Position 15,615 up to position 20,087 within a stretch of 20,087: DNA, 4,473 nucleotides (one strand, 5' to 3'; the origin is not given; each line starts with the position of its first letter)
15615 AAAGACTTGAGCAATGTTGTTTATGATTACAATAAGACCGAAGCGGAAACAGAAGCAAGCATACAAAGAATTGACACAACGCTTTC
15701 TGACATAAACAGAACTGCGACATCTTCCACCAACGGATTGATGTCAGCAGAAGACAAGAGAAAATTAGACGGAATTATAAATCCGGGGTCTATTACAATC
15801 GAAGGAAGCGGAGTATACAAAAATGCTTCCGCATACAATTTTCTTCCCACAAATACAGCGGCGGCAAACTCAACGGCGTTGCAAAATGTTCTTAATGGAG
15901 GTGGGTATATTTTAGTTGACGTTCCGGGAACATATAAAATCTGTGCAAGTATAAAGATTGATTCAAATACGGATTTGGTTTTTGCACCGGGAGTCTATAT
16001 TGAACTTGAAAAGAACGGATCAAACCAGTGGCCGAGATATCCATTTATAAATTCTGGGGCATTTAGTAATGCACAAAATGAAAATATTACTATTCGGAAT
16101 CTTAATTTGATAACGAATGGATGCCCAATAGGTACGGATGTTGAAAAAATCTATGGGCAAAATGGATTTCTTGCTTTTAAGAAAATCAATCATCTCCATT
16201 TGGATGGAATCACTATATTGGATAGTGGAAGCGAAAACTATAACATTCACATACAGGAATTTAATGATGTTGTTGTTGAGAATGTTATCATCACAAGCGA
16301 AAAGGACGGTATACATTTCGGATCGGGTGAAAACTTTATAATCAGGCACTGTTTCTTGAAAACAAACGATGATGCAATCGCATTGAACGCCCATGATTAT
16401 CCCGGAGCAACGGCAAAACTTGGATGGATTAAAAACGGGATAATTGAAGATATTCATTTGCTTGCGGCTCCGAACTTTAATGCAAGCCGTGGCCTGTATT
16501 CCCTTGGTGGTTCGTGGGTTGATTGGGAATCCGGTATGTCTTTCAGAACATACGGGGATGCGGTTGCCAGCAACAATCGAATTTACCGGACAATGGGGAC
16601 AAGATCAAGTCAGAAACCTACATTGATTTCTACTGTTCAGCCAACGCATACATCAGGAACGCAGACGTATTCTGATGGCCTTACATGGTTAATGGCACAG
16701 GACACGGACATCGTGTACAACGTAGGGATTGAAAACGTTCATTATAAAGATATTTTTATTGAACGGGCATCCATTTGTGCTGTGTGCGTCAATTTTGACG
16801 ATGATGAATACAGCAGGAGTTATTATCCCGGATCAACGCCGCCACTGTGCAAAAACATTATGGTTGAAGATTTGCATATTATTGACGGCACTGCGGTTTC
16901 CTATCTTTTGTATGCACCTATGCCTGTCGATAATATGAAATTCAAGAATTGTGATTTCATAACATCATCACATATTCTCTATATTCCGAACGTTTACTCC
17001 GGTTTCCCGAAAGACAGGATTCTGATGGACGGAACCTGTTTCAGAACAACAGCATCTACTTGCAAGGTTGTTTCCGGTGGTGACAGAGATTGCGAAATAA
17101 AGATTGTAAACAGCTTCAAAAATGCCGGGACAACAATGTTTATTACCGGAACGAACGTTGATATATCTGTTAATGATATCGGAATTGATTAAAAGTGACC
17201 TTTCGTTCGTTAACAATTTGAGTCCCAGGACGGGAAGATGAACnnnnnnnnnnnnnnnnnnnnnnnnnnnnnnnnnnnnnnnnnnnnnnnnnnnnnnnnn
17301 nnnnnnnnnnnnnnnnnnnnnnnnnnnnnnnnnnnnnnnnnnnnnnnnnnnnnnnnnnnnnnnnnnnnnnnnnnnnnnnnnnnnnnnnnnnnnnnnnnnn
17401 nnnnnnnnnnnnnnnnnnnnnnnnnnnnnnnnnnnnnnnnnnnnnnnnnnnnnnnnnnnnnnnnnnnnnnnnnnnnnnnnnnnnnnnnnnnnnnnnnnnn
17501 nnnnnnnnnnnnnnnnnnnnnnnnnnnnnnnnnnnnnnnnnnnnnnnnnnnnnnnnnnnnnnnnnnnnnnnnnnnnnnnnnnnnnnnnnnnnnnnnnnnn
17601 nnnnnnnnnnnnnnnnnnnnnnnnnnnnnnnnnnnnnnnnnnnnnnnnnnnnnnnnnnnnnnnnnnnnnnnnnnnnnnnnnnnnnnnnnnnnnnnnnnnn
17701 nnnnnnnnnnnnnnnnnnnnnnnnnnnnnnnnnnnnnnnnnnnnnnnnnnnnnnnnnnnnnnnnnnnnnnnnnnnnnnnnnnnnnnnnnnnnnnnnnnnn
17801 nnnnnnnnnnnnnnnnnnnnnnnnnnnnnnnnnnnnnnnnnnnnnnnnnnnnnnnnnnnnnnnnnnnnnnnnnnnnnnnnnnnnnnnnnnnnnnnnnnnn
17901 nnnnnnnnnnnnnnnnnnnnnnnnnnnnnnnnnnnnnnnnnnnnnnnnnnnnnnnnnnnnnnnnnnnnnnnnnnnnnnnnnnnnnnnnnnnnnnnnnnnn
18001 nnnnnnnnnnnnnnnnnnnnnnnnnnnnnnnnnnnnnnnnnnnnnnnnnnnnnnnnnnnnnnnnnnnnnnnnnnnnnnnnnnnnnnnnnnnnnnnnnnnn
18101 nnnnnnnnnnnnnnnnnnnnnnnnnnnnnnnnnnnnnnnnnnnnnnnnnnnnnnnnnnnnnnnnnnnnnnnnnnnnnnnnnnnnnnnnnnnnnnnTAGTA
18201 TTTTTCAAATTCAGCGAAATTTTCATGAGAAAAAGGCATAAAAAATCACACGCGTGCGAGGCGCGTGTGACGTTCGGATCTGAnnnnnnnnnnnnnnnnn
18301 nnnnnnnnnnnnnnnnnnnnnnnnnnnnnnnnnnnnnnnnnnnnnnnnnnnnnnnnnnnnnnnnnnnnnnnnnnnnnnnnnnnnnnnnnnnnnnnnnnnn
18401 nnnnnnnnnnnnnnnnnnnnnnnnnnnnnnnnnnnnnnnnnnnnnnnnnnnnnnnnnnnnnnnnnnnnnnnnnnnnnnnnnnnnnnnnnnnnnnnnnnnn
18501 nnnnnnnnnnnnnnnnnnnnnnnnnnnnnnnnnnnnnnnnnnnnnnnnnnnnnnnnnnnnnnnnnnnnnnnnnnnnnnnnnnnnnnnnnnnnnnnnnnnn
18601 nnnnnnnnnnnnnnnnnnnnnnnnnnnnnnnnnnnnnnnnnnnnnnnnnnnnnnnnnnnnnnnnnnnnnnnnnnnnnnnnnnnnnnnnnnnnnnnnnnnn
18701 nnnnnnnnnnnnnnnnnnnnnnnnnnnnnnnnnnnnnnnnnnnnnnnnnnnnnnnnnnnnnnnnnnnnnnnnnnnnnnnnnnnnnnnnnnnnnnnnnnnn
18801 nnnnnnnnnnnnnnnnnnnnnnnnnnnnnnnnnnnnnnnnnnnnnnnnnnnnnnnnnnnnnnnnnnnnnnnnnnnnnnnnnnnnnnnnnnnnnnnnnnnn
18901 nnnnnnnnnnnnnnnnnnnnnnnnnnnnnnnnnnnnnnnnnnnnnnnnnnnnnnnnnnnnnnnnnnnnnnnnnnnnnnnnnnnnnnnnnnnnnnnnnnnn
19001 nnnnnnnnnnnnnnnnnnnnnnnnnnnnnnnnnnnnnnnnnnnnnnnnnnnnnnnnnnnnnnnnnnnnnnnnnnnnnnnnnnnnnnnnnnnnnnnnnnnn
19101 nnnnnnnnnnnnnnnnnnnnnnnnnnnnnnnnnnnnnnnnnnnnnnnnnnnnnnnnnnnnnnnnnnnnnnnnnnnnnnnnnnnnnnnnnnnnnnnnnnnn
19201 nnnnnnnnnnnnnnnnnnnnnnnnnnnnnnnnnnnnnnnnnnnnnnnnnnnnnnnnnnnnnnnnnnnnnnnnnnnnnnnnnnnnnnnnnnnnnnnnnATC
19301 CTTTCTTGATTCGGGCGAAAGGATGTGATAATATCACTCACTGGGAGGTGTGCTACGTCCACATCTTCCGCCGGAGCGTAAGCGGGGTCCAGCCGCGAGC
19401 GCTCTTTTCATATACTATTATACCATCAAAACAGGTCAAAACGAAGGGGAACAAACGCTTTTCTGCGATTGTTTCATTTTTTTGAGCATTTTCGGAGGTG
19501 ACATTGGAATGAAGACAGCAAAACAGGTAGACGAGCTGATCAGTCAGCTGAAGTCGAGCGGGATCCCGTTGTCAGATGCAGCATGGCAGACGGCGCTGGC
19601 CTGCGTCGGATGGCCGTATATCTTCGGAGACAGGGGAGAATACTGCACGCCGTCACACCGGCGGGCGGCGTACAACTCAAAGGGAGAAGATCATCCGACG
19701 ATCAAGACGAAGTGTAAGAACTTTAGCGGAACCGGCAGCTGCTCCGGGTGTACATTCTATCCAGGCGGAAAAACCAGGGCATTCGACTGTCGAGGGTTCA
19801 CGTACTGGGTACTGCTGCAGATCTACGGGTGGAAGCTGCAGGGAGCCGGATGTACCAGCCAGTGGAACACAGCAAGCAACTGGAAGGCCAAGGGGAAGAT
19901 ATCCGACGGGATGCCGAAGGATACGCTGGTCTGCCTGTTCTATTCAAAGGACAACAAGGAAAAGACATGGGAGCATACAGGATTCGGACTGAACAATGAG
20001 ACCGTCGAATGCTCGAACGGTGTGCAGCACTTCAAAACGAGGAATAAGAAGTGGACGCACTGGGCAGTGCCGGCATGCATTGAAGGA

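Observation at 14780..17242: About 2.4-kb low-GC cassette encoding the whole receptor-binding/depolymerase part of the tail fibre, bounded by an imperfect 18-bp direct repeat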

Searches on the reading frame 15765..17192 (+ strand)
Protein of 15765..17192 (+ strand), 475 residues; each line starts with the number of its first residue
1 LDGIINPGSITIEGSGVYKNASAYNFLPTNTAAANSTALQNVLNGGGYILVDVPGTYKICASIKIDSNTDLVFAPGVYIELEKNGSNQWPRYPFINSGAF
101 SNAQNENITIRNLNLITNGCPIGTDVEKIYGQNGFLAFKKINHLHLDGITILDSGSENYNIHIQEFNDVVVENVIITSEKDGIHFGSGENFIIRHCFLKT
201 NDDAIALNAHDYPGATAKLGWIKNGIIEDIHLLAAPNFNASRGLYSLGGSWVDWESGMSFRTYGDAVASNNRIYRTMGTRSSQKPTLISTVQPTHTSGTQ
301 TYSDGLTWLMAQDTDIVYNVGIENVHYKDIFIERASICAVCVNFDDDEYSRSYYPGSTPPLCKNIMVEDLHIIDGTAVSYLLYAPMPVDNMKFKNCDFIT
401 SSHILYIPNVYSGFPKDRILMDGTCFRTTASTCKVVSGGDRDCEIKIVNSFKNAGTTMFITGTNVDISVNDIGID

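Call 70: search_protein_families(library=pfam, proteins=[window:15765-17192:+], max_evalue=1)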
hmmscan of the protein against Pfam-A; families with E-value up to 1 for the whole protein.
window:15765-17192:+ (475 aa): 3 families
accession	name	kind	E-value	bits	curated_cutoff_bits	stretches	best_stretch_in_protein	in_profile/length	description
PF00295.23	Glyco_hydro_28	-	4.4e-06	26.4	22.9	1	134-209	92-170/324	Glycosyl hydrolases family 28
PF12708.12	Pect-lyase_RHGA_epim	-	8e-06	26.2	27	1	53-208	40-193/213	Rhamnogalacturonase A/epimerase, pectate lyase-like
PF05048.19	NosD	-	0.83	9.5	23.6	1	102-210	43-136/212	Periplasmic copper-binding protein (NosD)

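Call 71: search_solved_structures(query=window:15765-17192:+, max_evalue=0.1)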
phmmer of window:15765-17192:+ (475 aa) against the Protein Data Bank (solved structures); distinct sequences matched with E-value up to 0.1: 4.
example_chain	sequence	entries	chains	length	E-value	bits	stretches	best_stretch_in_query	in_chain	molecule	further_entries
2uve_A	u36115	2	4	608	0.0045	18.8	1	112-209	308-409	EXOPOLYGALACTURONASE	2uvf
5olp_A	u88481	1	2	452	0.02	16.6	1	135-210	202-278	Pectate lyase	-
7dlw_A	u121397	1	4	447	0.08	14.6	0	68-185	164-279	1-aminocyclopropane-1-carboxylate synthase 7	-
7dly_A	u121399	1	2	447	0.08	14.6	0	68-185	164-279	1-aminocyclopropane-1-carboxylate synthase 7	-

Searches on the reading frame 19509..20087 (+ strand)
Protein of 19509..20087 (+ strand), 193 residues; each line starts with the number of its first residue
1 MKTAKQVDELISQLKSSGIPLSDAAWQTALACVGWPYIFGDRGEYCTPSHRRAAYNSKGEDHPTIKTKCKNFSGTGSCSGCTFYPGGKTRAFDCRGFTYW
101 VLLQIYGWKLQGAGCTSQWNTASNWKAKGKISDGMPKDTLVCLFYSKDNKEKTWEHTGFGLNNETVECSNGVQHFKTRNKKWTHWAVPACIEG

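Call 53: search_protein_families(library=ncbifam, proteins=[window:19509-20087:+], max_evalue=0.01)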
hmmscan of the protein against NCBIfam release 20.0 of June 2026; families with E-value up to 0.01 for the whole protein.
window:19509-20087:+ (193 aa): 1 family
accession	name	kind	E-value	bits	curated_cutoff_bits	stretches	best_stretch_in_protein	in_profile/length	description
NF040678.1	EntFM_CwpFM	equivalog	0.002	17.2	720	1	76-165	320-399/430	enterotoxin EntFM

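Call 70: search_protein_families(library=pfam, proteins=[window:19509-20087:+], max_evalue=1)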
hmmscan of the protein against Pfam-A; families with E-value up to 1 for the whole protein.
window:19509-20087:+ (193 aa): 1 family
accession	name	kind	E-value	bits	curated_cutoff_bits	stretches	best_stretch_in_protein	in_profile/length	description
PF00877.26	NLPC_P60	-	0.00092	19.6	23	1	86-185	8-99/105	NlpC/P60 family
